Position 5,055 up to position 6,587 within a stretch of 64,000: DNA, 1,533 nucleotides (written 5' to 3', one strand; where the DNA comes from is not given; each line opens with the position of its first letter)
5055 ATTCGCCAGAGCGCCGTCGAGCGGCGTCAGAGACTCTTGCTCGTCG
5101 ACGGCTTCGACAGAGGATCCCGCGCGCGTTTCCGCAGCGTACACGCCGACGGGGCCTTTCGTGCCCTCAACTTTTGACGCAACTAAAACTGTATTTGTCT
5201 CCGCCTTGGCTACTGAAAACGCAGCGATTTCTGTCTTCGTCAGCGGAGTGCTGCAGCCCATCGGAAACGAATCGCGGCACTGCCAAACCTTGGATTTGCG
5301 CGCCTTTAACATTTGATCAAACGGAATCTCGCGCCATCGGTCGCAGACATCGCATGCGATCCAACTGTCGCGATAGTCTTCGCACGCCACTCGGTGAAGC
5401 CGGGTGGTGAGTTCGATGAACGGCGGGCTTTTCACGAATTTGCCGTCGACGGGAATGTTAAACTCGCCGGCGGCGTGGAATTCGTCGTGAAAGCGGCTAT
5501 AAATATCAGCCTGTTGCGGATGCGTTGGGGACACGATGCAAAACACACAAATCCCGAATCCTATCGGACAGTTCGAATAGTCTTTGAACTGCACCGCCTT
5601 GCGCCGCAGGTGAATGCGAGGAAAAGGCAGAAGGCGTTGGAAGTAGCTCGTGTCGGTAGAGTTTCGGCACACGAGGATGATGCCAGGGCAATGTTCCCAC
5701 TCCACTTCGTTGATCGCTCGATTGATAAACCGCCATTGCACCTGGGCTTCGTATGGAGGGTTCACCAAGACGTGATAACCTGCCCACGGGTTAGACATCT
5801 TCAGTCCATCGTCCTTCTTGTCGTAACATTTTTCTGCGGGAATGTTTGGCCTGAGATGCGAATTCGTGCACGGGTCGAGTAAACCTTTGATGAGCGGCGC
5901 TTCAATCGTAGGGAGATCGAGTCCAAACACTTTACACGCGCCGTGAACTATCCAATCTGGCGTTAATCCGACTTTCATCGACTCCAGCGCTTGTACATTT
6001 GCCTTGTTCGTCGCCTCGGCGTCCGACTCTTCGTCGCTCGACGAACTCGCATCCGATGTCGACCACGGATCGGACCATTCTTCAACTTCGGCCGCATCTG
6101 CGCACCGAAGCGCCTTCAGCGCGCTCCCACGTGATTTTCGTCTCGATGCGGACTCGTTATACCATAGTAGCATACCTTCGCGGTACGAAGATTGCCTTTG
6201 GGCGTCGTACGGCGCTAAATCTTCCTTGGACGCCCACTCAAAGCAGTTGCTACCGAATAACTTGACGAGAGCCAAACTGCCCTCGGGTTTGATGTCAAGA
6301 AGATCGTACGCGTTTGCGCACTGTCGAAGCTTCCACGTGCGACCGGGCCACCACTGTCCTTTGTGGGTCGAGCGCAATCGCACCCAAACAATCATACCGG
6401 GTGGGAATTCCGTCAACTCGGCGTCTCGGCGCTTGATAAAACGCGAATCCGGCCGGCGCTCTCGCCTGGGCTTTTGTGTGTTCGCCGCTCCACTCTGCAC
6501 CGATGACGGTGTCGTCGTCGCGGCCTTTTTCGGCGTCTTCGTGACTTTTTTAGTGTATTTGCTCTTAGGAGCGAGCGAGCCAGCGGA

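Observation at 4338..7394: Chromatin-reader / methyltransferase-like fusion: PWWP + NPPY-motif region + CW zinc finger in one 1018-aa protein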

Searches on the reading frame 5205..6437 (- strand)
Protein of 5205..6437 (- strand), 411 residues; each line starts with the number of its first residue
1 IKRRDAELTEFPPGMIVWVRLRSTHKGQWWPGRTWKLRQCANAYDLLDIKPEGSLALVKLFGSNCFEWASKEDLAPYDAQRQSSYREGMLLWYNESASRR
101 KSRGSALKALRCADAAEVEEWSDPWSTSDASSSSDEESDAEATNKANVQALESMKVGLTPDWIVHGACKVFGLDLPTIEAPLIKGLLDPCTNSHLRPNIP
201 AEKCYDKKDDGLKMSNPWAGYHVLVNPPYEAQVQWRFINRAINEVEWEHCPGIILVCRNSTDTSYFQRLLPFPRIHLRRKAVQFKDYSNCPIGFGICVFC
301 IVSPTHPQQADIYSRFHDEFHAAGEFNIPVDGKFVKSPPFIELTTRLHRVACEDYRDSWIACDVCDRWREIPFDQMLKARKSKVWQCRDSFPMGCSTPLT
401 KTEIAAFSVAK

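Call 8: find_homologous_proteins(query=window:5205-6437:-, max_evalue=0.001)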
Query window:5205-6437:- (411 aa): 36 proteins with E <= 0.001 among 2408 candidates.
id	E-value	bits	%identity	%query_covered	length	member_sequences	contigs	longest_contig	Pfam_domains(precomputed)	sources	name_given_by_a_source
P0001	9.6e-123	428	50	93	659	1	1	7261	PF07496.22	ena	-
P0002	1.4e-105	372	48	90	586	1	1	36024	-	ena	-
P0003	5.3e-99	350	61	59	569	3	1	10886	PF07496.22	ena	-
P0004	1.2e-95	339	43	85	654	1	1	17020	PF07496.22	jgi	jgi:hypothetical protein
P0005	1.8e-89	319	53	62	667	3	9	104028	PF07496.22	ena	-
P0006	3.1e-87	311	54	62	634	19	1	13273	PF07496.22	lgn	-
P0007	5.6e-87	310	39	98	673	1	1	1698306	PF07496.22,PF00855.24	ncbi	ncbi:hypothetical protein WJX79_003671 [Trebouxia sp. C0005]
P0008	5.8e-85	304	48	69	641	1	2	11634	PF07496.22,PF00628.36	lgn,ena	-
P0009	1.2e-83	299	50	63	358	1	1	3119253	PF07496.22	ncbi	ncbi:hypothetical protein Agub_g4291, partial [Astrephomene gubernaculifera]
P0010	1.4e-83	299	50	61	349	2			PF07496.22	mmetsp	mmetsp:Transcript_8218/g.51089 ORF Transcript_8218/g.51089 Transcript_8218/m.51089 type:complete len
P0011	1.5e-83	299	48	68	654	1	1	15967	PF07496.22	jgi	jgi:hypothetical protein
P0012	3.0e-83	298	47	72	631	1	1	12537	PF07496.22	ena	-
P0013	3.7e-83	298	47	72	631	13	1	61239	PF07496.22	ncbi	-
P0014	1.2e-82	296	47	70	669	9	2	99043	PF07496.22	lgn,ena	-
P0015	9.3e-82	293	50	61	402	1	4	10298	PF07496.22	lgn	-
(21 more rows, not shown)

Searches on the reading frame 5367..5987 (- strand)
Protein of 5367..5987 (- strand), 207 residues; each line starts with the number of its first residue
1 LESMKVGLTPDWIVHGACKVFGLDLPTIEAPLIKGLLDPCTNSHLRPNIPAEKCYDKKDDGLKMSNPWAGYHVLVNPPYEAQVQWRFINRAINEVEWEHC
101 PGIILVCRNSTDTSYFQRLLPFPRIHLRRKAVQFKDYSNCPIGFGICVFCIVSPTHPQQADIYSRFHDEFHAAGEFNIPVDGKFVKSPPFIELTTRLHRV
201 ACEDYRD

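Call 23: search_protein_families(library=pfam, alignment_id=A2, max_evalue=10)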
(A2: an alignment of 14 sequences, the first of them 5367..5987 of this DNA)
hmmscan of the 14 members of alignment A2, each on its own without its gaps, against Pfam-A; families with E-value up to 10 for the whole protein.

A. member 1, window:5367-5987:- (207 aa): 1 family
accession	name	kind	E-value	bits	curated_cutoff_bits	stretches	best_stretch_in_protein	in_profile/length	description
PF05869.16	Dam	-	0.0019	18.3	28.1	1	48-117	39-104/169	DNA N-6-adenine-methyltransferase (Dam)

B. families by the number of members that match (of 14 scanned): 8 families
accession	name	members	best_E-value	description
PF05869.16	Dam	7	0.00021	DNA N-6-adenine-methyltransferase (Dam)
PF14280.11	DUF4365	2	0.056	Domain of unknown function (DUF4365)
PF04378.19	RsmJ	1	0.035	Ribosomal RNA large subunit methyltransferase D, RlmJ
PF12804.13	NTP_transf_3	1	0.093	MobA-like NTP transferase domain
PF22104.1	MHV_Nsp3_DPUP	1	0.15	Coronavirus Nsp3 DPUP domain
PF21775.3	PutA_1st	1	0.2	PutA, RHH domain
PF20131.4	MC3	1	0.22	ABC-three component (ABC-3C) system Middle Component 3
PF13712.12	Glyco_tranf_2_5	1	0.22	Glycosyltransferase like family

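Call 24: search_protein_families(library=phrogs, proteins=[window:5367-5987:-], max_evalue=1)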
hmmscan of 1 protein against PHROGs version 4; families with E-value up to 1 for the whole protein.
window:5367-5987:- (207 aa): 2 families
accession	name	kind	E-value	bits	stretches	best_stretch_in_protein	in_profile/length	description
phrog_111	-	other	4.9e-10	40.6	1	9-119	69-161/345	DNA methyltransferase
phrog_28816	-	unknown function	0.12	13.3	0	102-113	24-35/54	-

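Call 31: search_protein_representatives(alignment_id=A2)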
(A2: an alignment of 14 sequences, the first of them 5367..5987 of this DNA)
Query: 14 sequences, 206 profile positions. Proteins with E-value up to 0.001 (for the whole library): 3137; up to 1e-10: 419; up to 1e-30: 90. The best 150 are listed.
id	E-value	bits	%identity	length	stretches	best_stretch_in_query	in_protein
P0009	5.2e-103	359.3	-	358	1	2-206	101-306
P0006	9.0e-102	355.2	-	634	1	2-206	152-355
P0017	2.4e-101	353.8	-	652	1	2-206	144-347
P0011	2.9e-101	353.6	-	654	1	2-206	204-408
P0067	6.8e-100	349.1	-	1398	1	3-206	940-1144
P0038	1.0e-99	348.5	-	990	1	3-206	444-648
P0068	1.8e-99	347.7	-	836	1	4-206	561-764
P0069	1.1e-97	341.8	-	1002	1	4-206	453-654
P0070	1.6e-97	341.3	-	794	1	2-206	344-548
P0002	1.8e-97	341.2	-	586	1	4-206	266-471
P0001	2.6e-97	340.7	-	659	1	4-206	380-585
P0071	4.0e-97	340.0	-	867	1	4-206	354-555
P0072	6.7e-97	339.3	-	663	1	2-206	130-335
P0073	1.3e-95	335.1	-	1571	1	2-206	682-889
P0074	1.7e-95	334.7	-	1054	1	3-206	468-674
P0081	7.9e-86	303.1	-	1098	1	3-206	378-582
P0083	1.3e-84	299.2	-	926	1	4-206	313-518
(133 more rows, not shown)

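Call 33: search_dna_similar(query=window:5367-5987:-, collection=phages, mode=protein, max_evalue=1, max_rows=15)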
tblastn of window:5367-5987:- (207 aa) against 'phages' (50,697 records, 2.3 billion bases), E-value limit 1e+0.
Records with a match: 54; places in all: 54; records where one place covers at least 80% of the query: 0.
Best place of each record, by identity: <60% 54.
By first word of the organism name: Vibrio 19; Pectobacterium 7; Gordonia 4; Bacteroides 4; Geobacillus 4; Bacteriophage 3; Staphylococcus 2; Alteromonas 2; Clostridium 2; Parabacteroides 2; and 5 more.
By host as written in the record: - 22; Pectobacterium brasiliense 35.2 5; Geobacillus thermodenitrificans 4; Gordonia terrae 3612 3; Staphylococcus sp. IME1354 2; Alteromonas sp. 2; Bacteroides thetaiotaomicron VPI-5482 2; Clostridium tetani ATCC 19406 2; and 11 more.
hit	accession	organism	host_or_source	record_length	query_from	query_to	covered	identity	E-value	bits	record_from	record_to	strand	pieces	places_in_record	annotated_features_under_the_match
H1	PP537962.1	Gordonia phage Morgana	Gordonia rubripertincta NRRL B-16540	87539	23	149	61%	30.7%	1e-1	39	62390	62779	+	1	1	113: DNA methyltransferase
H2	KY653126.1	Staphylococcus virus IME1354_01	Staphylococcus sp. IME1354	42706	37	149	55%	33.1%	1e-3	45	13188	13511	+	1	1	DNA modification methyltransferase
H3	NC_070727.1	Staphylococcus virus IME1354_01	Staphylococcus sp. IME1354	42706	37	149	55%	33.1%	1e-3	45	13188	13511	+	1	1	DNA modification methyltransferase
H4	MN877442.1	Alteromonas phage vB_AmeM_PT11-V22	Alteromonas sp.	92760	37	179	69%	25.7%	4e-5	49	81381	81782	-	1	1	methyltransferase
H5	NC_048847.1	Alteromonas phage vB_AmeM_PT11-V22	Alteromonas sp.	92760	37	179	69%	25.7%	4e-5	49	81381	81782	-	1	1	methyltransferase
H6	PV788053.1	Bacteroides phage BT19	Bacteroides thetaiotaomicron VPI-5482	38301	28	120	45%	38.3%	1e-2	42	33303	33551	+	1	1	DNA methyltransferase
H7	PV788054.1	Bacteroides phage BT23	Bacteroides thetaiotaomicron VPI-5482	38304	28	120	45%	38.3%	1e-2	42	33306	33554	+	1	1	DNA methyltransferase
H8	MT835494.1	Bacteriophage sp.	human fecal samples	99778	37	120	41%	38.1%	3e-2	41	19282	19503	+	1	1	record has no annotation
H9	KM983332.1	Clostridium phage phiCT19406C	Clostridium tetani ATCC 19406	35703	37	134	47%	31.6%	1e-2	42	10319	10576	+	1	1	DNA methyltransferase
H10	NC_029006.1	Clostridium phage phiCT19406C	Clostridium tetani ATCC 19406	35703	37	134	47%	31.6%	1e-2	42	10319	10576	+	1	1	DNA methyltransferase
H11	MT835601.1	Bacteriophage sp.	human fecal samples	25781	37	136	48%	30.7%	1e-1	39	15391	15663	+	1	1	record has no annotation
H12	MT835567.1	Bacteriophage sp.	human fecal samples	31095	37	139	50%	29.5%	4e-2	40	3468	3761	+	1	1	record has no annotation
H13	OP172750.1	Phocaeicola phage BV741P4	Phocaeicola vulgatus DA741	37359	38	120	40%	36.1%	3e-1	38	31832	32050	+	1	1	hypothetical protein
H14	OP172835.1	Parabacteroides phage PM708P4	Parabacteroides merdae DA708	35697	37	134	47%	30.6%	4e-1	37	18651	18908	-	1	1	hypothetical protein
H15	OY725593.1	Bacteroides phage LoVEphage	-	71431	37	120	41%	35.3%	5e-3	43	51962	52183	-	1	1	DNA methyltransferase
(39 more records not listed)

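Call 34: get_annotated_region(hit=H4, flank=1500)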
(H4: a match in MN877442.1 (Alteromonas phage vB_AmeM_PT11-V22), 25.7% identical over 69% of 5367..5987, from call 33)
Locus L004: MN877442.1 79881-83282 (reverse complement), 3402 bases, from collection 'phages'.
description: Alteromonas phage vB_AmeM_PT11-V22, complete genome.
organism: Alteromonas phage vB_AmeM_PT11-V22 (NCBI taxid 2704031)
taxonomy: Viruses; Duplodnaviria; Heunggongvirae; Uroviricota; Caudoviricetes; Myoalterovirus; Myoalterovirus PT11V22
host: Alteromonas sp.; source: surface seawater; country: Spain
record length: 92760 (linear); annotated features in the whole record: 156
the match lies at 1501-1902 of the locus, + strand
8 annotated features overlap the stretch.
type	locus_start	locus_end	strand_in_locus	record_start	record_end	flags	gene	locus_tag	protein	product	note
CDS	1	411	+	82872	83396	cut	-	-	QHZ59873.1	metallophosphoesterase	ORF144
CDS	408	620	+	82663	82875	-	-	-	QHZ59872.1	hypothetical protein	ORF143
CDS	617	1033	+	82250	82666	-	-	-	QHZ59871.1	hypothetical protein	ORF142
CDS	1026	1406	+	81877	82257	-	-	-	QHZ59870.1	hypothetical protein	ORF141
CDS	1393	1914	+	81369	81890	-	-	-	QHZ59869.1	methyltransferase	ORF140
CDS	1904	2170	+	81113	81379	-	-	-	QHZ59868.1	hypothetical protein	ORF139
CDS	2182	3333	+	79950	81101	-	-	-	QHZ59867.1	hypothetical protein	ORF138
CDS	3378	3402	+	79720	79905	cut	-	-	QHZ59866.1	hypothetical protein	ORF137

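Call 35: get_annotated_region(hit=H2, flank=1500)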
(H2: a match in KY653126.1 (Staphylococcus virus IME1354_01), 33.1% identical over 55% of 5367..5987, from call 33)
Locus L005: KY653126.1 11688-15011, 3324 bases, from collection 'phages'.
description: Staphylococcus virus IME1354_01, complete genome.
organism: Staphylococcus virus IME1354_01 (NCBI taxid 3070820)
taxonomy: Viruses; Duplodnaviria; Heunggongvirae; Uroviricota; Caudoviricetes; Zhangqianvirus; Zhangqianvirus IME1354
host: Staphylococcus sp. IME1354; source: -; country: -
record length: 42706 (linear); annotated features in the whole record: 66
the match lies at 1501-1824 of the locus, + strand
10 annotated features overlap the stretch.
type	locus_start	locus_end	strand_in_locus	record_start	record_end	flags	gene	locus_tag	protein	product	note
CDS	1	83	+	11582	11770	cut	-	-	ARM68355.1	hypothetical protein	-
CDS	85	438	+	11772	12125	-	-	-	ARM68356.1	hypothetical protein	-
CDS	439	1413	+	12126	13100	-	-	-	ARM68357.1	hypothetical protein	-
CDS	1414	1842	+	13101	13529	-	-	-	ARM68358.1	DNA modification methyltransferase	-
CDS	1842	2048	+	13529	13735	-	-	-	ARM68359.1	hypothetical protein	-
CDS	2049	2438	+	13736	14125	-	-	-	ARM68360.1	hypothetical protein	-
CDS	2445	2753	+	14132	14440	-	-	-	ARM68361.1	hypothetical protein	-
CDS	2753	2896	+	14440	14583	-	-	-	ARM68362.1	hypothetical protein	-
CDS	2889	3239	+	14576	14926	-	-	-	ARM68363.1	nuclease family protein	Staphylococcal nuclease family protein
CDS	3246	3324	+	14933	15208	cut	-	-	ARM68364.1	hypothetical protein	-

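Call 36: get_annotated_region(hit=H6, flank=1500)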
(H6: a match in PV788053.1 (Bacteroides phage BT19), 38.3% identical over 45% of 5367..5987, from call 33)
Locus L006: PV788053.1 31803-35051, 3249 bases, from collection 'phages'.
description: Bacteroides phage BT19, complete genome.
organism: Bacteroides phage BT19 (NCBI taxid 3446636)
taxonomy: Viruses
host: Bacteroides thetaiotaomicron VPI-5482; source: sewage; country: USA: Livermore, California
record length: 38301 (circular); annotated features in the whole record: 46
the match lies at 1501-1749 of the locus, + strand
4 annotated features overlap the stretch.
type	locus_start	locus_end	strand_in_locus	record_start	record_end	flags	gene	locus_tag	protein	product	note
CDS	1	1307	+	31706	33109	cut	-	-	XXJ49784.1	DNA helicase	-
CDS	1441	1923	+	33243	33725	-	-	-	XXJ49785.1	DNA methyltransferase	-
CDS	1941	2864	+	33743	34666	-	-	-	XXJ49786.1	DNA methyltransferase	-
CDS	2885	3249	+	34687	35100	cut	-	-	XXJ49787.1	hypothetical protein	-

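Call 37: search_protein_families(library=pfam, proteins=[L004:1393-1914:+, L005:1414-1842:+, L006:1441-1923:+], max_evalue=0.01)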
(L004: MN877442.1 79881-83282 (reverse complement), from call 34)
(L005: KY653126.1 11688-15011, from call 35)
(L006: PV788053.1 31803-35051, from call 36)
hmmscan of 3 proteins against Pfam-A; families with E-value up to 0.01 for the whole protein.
L004:1393-1914:+ (173 aa): 1 family
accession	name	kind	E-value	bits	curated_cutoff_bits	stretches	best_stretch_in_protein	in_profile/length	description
PF05869.16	Dam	-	4.7e-08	33.3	28.1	1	18-118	12-108/169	DNA N-6-adenine-methyltransferase (Dam)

L005:1414-1842:+ (142 aa): 1 family
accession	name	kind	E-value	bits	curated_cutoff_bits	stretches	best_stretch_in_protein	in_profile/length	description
PF05869.16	Dam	-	7e-30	104.4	28.1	1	8-124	8-126/169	DNA N-6-adenine-methyltransferase (Dam)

L006:1441-1923:+ (160 aa): 1 family
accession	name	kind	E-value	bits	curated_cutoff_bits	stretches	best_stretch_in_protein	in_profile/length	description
PF05869.16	Dam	-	1.5e-12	48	28.1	1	10-136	7-141/169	DNA N-6-adenine-methyltransferase (Dam)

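Call 41: search_protein_families(library=pfam, proteins=[P0067, P0068, P0069, P0070, P0071, P0073, P0074, P0081, P0083], max_evalue=0.01)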
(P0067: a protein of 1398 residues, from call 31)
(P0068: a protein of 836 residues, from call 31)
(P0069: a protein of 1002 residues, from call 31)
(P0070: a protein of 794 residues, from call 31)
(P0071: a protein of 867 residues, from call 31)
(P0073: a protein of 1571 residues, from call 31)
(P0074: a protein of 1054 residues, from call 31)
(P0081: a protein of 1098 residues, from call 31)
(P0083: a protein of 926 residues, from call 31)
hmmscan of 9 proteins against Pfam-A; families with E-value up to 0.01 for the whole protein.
P0067 (1398 aa): 7 families
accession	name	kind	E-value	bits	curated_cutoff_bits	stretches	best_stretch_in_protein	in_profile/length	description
PF00855.23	PWWP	-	1.1e-18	68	25.6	2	221-289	1-67/93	PWWP domain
PF23004.2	PHDvar_NSD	-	4.4e-07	30.3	27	1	872-899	1-31/47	Histone-lysine N-methyltransferase NSD-like, variant PHD zinc finger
PF13771.12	zf-HC5HC2H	-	4.5e-07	30.4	29.1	1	351-387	32-71/91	PHD-like zinc-binding domain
PF00628.35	PHD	-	2.8e-05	24.5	24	1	359-388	1-33/47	PHD-finger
PF13832.12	zf-HC5HC2H_2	-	5.7e-05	23.7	27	0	356-385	55-87/109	PHD-zinc-finger like domain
PF07496.21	zf-CW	-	7.8e-05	23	27.5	1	1145-1162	1-18/47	CW-type Zinc Finger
PF20884.3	MUM1-like_PWWP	-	0.0012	19.9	27.7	0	221-243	4-26/80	MUM1-like, PWWP domain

P0068 (836 aa): 5 families
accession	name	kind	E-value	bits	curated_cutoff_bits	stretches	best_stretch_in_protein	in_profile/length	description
PF00855.23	PWWP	-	5.5e-21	75.3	25.6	2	12-83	1-70/93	PWWP domain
PF00628.35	PHD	-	8.8e-06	26.1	24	1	493-538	1-47/47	PHD-finger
PF13771.12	zf-HC5HC2H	-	1.7e-05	25.4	29.1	1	487-517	34-67/91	PHD-like zinc-binding domain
PF07496.21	zf-CW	-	0.00014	22.3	27.5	1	765-782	1-18/47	CW-type Zinc Finger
PF13832.12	zf-HC5HC2H_2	-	0.00029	21.4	27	0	140-167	55-85/109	PHD-zinc-finger like domain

P0069 (1002 aa): 3 families
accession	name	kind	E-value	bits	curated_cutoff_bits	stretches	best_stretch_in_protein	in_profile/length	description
PF00855.23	PWWP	-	5.2e-09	36.9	25.6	1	265-336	1-70/93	PWWP domain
PF07496.21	zf-CW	-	7e-06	26.4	27.5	1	655-698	1-45/47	CW-type Zinc Finger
PF00628.35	PHD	-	9.6e-05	22.8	24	1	394-438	1-47/47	PHD-finger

P0070 (794 aa): 3 families
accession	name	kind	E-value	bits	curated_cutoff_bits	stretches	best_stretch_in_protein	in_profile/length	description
PF07496.21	zf-CW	-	1.7e-07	31.6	27.5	1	549-589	1-44/47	CW-type Zinc Finger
PF00628.35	PHD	-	6.3e-06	26.6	24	1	278-322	1-47/47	PHD-finger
PF13771.12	zf-HC5HC2H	-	0.0012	19.5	29.1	1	269-303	31-68/91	PHD-like zinc-binding domain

P0071 (867 aa): 4 families
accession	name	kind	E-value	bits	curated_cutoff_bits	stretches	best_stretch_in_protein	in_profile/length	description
PF07496.21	zf-CW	-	8e-08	32.6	27.5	1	556-597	1-42/47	CW-type Zinc Finger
PF00855.23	PWWP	-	8.3e-06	26.7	25.6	1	159-225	1-65/93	PWWP domain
PF16744.11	zf-RING_15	-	0.00056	20.5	30.8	1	281-340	2-64/73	KIAA1045 RING finger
PF00628.35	PHD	-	0.00075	19.9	24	1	287-339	1-47/47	PHD-finger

P0073 (1571 aa): 4 families
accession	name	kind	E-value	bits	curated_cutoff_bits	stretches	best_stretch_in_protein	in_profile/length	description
PF07496.21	zf-CW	-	6.2e-07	29.8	27.5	1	891-925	2-31/47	CW-type Zinc Finger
PF00855.23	PWWP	-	8.2e-07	29.9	25.6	1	396-471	1-74/93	PWWP domain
PF00628.35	PHD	-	0.00093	19.6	24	1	617-662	1-47/47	PHD-finger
PF13771.12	zf-HC5HC2H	-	0.0096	16.5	29.1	0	609-641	32-67/91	PHD-like zinc-binding domain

P0074 (1054 aa): 2 families
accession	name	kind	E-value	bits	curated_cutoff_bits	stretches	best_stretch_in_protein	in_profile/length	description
PF00855.23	PWWP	-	2.2e-05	25.3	25.6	1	253-311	13-67/93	PWWP domain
PF07496.21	zf-CW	-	6e-05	23.4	27.5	1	676-707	2-31/47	CW-type Zinc Finger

P0081 (1098 aa): 1 family
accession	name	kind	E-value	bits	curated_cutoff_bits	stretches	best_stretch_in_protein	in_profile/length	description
PF07496.21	zf-CW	-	4e-05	24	27.5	1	585-613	3-30/47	CW-type Zinc Finger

P0083 (926 aa): 1 family
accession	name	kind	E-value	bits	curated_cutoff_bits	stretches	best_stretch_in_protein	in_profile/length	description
PF07496.21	zf-CW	-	5.6e-08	33.1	27.5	1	519-559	1-42/47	CW-type Zinc Finger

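Call 58: find_related_loci(query=A2, collection=viral_contigs, flank=3000)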
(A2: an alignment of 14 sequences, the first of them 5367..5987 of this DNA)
Query A2 (207 aa) in viral_contigs; peptide patterns used: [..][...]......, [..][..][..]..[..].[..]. (x = any residue, [..] = any of these).
14 stretches matched a pattern, but none encodes a relative of the query by tblastn (E <= 1e-3).

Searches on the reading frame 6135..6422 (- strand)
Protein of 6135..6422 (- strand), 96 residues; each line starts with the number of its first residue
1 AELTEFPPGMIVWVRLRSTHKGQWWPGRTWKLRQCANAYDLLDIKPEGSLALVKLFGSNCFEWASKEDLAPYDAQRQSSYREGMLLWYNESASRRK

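Call 50: search_solved_structures(query=window:6135-6422:-, max_evalue=1, show_alignments=3)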
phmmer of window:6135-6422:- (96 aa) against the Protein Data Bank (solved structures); distinct sequences matched with E-value up to 1: 4.
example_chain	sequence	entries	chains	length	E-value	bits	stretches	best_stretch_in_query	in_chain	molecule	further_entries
2gfu_A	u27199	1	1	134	0.22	14.8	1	4-83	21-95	DNA mismatch repair protein MSH6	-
5t6o_A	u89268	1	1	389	0.6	13.3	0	34-51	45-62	Poly-beta-hydroxybuterate polymerase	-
5hz2_A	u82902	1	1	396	0.63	13.3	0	34-51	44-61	Poly-beta-hydroxybutyrate polymerase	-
7wq5_A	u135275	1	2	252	0.75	13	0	33-90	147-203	Ethylene-responsive transcription factor WRI1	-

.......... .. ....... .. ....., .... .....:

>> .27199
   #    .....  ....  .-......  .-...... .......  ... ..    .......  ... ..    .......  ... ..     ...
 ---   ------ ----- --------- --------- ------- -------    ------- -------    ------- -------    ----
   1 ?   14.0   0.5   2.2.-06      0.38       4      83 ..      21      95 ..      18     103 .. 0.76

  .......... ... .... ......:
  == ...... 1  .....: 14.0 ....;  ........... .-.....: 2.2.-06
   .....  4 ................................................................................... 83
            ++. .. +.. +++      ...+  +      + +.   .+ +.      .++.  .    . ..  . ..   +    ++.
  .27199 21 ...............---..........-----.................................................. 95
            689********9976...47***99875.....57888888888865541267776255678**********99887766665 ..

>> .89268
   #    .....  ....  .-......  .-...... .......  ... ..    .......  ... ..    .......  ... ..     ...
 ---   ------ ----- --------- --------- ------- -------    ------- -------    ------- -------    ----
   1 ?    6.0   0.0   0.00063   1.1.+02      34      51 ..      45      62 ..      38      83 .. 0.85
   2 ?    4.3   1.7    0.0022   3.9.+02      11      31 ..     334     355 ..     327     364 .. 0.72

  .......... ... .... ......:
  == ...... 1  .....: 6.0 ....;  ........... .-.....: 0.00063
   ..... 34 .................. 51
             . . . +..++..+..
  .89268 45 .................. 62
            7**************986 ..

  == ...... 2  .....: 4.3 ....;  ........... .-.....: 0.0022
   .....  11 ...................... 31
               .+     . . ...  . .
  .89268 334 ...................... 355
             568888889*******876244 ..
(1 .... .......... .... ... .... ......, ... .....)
